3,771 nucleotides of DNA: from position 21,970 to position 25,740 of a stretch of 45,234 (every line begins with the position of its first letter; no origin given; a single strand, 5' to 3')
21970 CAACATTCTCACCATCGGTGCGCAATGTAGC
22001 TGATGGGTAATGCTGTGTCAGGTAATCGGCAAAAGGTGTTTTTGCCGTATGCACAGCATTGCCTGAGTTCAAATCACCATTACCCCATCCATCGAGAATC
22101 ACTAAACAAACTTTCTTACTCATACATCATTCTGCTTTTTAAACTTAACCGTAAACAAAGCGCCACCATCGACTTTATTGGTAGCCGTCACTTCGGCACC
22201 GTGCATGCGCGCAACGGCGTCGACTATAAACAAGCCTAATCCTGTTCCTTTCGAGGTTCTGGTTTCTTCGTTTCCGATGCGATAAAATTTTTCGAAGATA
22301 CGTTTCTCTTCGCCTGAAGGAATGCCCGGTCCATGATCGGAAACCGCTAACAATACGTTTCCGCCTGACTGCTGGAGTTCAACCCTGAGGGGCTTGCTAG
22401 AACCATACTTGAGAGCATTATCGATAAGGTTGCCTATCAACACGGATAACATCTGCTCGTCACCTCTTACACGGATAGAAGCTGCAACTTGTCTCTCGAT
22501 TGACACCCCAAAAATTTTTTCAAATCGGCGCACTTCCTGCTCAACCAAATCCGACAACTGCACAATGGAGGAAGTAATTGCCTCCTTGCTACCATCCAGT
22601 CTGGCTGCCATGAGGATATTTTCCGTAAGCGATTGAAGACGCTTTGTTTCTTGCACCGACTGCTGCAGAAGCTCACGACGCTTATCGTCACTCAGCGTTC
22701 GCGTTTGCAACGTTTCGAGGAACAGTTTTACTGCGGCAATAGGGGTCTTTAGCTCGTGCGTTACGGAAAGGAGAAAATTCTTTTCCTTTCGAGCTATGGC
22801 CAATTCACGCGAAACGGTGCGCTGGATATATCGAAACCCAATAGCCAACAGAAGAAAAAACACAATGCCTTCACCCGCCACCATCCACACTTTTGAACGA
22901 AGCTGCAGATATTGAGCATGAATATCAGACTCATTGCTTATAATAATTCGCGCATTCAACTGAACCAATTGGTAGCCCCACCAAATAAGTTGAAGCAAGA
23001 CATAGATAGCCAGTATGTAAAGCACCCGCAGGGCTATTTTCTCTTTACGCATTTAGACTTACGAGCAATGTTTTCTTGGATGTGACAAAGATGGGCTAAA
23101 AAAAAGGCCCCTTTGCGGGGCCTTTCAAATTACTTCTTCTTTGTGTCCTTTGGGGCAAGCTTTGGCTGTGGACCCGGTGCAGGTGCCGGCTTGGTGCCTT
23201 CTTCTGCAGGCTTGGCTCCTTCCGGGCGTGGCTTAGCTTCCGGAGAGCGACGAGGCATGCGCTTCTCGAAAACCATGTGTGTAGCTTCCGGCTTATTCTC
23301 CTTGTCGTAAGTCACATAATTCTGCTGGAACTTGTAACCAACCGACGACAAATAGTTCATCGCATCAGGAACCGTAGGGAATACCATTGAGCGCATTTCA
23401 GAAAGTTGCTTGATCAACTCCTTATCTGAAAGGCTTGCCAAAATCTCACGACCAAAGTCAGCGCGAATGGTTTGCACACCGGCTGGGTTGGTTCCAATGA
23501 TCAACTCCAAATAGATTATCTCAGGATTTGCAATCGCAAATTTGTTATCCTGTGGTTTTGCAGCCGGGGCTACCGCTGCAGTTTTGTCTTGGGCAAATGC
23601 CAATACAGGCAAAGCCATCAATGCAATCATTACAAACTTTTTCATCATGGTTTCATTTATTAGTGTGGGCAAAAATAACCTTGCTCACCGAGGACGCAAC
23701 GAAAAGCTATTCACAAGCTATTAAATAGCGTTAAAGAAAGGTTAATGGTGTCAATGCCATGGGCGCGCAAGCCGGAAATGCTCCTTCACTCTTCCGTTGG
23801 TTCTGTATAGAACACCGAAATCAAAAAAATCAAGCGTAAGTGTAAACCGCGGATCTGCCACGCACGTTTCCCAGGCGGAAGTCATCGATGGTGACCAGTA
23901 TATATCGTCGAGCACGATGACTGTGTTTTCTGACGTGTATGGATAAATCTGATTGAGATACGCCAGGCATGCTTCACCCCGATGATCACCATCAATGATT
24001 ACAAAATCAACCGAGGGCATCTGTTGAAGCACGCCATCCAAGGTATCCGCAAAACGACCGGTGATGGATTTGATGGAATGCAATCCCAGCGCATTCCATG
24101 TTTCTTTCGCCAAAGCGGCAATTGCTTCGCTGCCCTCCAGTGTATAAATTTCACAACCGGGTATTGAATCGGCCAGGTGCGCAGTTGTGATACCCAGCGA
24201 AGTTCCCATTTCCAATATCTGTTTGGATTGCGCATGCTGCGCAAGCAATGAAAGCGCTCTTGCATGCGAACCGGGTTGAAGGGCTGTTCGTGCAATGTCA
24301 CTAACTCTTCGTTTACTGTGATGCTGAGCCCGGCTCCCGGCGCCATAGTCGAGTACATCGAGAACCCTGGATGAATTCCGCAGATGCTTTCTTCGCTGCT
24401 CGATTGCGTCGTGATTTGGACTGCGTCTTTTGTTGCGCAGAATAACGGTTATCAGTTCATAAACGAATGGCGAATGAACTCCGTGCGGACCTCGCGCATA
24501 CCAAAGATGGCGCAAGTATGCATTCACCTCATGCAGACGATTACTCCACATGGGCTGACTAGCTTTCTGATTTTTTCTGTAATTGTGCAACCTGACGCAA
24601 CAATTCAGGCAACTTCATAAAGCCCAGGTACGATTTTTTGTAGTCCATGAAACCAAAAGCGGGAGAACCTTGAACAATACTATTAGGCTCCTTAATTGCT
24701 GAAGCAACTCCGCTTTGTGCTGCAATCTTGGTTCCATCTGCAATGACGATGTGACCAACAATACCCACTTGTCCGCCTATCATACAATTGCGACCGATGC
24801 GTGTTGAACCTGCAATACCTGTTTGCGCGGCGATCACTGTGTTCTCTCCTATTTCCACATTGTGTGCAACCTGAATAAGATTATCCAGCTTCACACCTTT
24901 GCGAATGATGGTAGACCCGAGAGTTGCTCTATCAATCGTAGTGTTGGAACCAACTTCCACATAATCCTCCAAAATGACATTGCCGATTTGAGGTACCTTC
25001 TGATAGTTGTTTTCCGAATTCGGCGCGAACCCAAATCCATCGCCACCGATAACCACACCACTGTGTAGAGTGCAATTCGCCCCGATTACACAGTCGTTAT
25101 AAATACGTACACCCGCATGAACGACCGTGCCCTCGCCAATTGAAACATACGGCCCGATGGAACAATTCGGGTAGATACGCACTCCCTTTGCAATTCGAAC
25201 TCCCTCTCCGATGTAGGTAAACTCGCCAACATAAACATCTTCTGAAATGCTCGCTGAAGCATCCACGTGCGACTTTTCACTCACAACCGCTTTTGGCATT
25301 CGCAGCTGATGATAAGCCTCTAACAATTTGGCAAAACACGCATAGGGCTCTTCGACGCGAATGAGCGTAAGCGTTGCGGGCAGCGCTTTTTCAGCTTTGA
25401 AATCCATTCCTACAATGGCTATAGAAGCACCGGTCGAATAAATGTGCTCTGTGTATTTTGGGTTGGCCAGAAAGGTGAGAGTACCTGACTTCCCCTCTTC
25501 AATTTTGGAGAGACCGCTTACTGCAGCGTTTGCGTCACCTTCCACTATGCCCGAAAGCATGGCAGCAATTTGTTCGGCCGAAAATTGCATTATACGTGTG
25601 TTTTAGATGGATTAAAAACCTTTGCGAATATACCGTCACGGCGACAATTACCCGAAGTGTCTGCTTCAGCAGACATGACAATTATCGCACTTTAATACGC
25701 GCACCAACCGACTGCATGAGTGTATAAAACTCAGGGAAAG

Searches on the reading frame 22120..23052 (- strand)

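Call 63: search_protein_families(library=pfam, proteins=[window:22120-23052:-], max_evalue=0.001)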
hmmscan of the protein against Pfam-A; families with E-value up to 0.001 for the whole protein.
window:22120-23052:- (310 aa): 3 families
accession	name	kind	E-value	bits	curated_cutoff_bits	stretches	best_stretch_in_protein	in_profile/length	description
PF02518.31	HATPase_c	-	2e-25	89.8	26.4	1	197-307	1-110/111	Histidine kinase-, DNA gyrase B-, and HSP90-like ATPase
PF00512.31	HisKA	-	1e-13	51.6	26.9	1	91-153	3-64/66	His Kinase A (phospho-acceptor) domain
PF13581.12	HATPase_c_2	-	0.00056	20.4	27.4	0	208-281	42-109/127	Histidine kinase-like ATPase domain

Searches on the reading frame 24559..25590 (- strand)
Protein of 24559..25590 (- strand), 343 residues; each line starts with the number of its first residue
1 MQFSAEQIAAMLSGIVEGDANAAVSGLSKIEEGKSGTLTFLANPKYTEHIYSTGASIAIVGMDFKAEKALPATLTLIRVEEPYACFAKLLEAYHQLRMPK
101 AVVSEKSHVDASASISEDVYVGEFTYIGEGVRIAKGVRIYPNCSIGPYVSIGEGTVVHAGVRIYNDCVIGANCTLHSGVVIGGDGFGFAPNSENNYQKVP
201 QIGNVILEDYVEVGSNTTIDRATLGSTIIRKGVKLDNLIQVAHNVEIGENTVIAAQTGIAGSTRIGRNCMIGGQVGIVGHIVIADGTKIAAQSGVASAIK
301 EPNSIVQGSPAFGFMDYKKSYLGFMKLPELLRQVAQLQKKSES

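Call 63: search_protein_families(library=pfam, proteins=[window:24559-25590:-], max_evalue=0.001)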
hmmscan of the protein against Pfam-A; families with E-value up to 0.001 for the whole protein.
window:24559-25590:- (343 aa): 6 families
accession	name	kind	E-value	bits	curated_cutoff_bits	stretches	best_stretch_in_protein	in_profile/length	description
PF00132.30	Hexapep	-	1.4e-32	110.5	27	4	125-158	2-35/36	Bacterial transferase hexapeptide (six repeats)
PF04613.19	LpxD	-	7.1e-22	77.5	30.8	1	22-91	2-69/70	UDP-3-O-[3-hydroxymyristoyl] glucosamine N-acyltransferase, LpxD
PF25084.1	LbH_EIF2B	-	7.4e-16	58.5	54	2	230-301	7-76/105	EIF2B subunit epsilon LbH domain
PF25087.1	GMPPB_C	-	2.9e-08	33.8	39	1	131-164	5-38/110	GMPPB C-terminal domain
PF21711.3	DCTN5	-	0.00021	21.5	40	0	230-293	77-138/182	Dynactin subunit 5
PF14602.12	Hexapep_2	-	0.00056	20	27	0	263-291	2-28/34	Hexapeptide repeat of succinyl-transferase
